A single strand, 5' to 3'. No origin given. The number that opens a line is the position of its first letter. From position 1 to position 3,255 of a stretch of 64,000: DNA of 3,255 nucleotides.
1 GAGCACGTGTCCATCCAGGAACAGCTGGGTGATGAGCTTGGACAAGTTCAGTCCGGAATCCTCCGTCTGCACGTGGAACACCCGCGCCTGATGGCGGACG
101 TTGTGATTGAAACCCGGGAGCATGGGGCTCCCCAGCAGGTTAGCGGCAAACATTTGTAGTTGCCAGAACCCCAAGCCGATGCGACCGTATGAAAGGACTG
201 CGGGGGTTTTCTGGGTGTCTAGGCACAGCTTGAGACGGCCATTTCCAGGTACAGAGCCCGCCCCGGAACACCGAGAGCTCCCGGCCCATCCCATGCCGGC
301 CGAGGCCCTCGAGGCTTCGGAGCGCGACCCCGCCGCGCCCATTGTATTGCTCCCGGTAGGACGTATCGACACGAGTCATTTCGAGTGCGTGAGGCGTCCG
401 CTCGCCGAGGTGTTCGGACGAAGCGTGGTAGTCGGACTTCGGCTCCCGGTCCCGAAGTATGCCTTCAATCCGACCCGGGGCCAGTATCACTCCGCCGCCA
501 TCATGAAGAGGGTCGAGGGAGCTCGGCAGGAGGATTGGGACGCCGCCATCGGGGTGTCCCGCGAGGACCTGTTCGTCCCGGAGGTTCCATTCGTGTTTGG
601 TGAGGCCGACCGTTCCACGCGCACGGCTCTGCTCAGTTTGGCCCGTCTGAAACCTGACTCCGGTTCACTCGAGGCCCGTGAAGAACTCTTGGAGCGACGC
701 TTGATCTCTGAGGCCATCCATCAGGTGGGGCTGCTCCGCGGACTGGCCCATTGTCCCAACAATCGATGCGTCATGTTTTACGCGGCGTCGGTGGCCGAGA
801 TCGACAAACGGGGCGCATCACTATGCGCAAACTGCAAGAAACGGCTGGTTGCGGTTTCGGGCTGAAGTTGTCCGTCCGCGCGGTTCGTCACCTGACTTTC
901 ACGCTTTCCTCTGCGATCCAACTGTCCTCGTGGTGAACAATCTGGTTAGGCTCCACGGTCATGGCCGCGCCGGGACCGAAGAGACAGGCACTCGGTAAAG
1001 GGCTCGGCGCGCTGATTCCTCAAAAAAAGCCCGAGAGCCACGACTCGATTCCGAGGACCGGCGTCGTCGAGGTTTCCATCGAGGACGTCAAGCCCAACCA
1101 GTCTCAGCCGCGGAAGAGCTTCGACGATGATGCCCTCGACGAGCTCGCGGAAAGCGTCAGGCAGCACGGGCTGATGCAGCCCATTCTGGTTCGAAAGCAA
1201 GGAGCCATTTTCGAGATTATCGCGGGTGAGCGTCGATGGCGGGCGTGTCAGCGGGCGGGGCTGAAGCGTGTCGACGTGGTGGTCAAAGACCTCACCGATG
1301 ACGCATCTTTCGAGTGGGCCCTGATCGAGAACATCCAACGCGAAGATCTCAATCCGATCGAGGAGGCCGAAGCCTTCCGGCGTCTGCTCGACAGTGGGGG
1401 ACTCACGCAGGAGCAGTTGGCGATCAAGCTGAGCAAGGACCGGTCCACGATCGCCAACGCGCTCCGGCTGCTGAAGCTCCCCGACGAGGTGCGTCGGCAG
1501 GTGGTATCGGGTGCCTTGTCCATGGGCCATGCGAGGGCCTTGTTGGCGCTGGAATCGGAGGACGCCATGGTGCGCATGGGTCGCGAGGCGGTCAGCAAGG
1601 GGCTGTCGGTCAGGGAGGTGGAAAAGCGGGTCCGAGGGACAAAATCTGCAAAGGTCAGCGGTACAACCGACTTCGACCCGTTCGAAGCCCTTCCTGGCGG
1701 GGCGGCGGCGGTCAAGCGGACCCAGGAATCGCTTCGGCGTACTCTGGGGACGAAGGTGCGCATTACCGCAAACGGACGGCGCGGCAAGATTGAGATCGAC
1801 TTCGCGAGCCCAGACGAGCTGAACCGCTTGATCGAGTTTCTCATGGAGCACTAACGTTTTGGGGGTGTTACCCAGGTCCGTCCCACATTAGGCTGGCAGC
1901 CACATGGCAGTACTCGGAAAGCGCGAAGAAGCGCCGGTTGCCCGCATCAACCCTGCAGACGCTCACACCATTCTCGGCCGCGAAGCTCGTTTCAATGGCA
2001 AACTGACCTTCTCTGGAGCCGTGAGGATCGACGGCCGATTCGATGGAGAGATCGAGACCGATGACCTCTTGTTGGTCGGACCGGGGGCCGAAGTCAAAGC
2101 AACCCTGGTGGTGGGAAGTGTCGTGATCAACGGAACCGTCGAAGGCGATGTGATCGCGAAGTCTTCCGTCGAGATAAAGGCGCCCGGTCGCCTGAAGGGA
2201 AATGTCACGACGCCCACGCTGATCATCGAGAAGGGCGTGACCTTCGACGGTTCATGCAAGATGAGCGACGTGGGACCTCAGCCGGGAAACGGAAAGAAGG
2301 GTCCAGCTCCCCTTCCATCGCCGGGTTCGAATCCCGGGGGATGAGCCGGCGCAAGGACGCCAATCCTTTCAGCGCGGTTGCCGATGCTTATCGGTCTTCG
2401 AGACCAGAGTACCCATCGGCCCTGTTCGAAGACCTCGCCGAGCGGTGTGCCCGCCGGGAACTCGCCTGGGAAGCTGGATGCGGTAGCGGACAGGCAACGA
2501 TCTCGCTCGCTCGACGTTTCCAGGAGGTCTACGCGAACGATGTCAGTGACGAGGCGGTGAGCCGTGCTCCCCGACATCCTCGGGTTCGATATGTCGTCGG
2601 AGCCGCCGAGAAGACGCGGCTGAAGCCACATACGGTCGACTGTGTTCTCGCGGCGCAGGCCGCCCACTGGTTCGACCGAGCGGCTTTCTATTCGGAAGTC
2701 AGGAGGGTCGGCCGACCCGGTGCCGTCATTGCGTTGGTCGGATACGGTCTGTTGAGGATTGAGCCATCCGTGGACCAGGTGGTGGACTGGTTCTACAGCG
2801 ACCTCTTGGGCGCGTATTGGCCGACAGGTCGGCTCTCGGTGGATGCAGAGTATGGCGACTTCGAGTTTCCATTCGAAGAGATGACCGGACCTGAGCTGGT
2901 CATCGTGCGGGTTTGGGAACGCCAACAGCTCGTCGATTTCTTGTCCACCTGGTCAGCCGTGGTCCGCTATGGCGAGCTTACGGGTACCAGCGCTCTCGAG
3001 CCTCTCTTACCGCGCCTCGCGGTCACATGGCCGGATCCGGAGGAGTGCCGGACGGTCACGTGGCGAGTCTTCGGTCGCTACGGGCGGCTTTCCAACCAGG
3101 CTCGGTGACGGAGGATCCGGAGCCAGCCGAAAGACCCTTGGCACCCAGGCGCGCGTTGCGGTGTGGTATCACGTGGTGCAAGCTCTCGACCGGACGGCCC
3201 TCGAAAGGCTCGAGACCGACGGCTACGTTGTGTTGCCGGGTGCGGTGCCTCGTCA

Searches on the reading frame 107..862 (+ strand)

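Call 80: search_protein_families(library=pfam, proteins=[window:107-862:+], max_evalue=0.00001)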
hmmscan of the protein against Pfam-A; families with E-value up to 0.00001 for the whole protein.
window:107-862:+ (252 aa): 1 family
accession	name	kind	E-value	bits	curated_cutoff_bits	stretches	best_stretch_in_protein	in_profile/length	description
PF07998.17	Peptidase_M54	-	1.6e-15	58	24.4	1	115-247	56-192/194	Peptidase family M54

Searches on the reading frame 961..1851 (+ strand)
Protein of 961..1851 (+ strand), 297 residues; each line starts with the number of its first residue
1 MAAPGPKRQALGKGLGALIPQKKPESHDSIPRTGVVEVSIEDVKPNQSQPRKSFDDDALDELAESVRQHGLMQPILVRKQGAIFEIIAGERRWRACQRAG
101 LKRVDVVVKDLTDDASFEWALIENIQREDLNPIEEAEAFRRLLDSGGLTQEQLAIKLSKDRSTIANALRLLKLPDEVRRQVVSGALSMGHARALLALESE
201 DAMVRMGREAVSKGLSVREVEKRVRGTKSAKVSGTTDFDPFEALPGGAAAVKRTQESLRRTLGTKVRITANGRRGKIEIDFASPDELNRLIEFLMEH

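Call 80: search_protein_families(library=pfam, proteins=[window:961-1851:+], max_evalue=0.00001)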
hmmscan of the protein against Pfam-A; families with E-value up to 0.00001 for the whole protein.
window:961-1851:+ (297 aa): 3 families
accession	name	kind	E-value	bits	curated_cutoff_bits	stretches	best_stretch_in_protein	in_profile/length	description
PF17762.8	HTH_ParB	-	1.6e-35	121.8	22.6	1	128-227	1-100/102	ParB HTH domain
PF02195.25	ParB_N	-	1.1e-34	118.8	26.3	1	35-126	3-95/95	ParB N-terminal domain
PF23552.2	ParB_C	-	2.4e-09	37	23.8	1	250-294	4-49/50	ParB dimerisation domain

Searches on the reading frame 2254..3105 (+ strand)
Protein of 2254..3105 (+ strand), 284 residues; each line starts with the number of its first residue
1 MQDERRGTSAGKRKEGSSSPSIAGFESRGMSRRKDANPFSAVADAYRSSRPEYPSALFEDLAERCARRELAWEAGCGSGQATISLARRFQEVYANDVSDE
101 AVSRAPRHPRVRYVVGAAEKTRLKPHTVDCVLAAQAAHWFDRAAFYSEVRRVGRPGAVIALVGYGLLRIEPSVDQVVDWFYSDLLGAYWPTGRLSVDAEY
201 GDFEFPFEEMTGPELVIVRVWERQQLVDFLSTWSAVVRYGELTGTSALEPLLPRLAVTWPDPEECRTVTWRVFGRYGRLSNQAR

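Call 80: search_protein_families(library=pfam, proteins=[window:2254-3105:+], max_evalue=0.00001)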
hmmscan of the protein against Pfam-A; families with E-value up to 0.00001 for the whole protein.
window:2254-3105:+ (284 aa): 3 families
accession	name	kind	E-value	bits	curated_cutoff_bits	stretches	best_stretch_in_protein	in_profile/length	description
PF08241.18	Methyltransf_11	-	1.2e-16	61.6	21.2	1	73-160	2-94/95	Methyltransferase domain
PF13649.12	Methyltransf_25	-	9.2e-14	52.3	27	1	73-156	3-96/97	Methyltransferase domain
PF08242.18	Methyltransf_12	-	4e-08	34.3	30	1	73-159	2-98/98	Methyltransferase domain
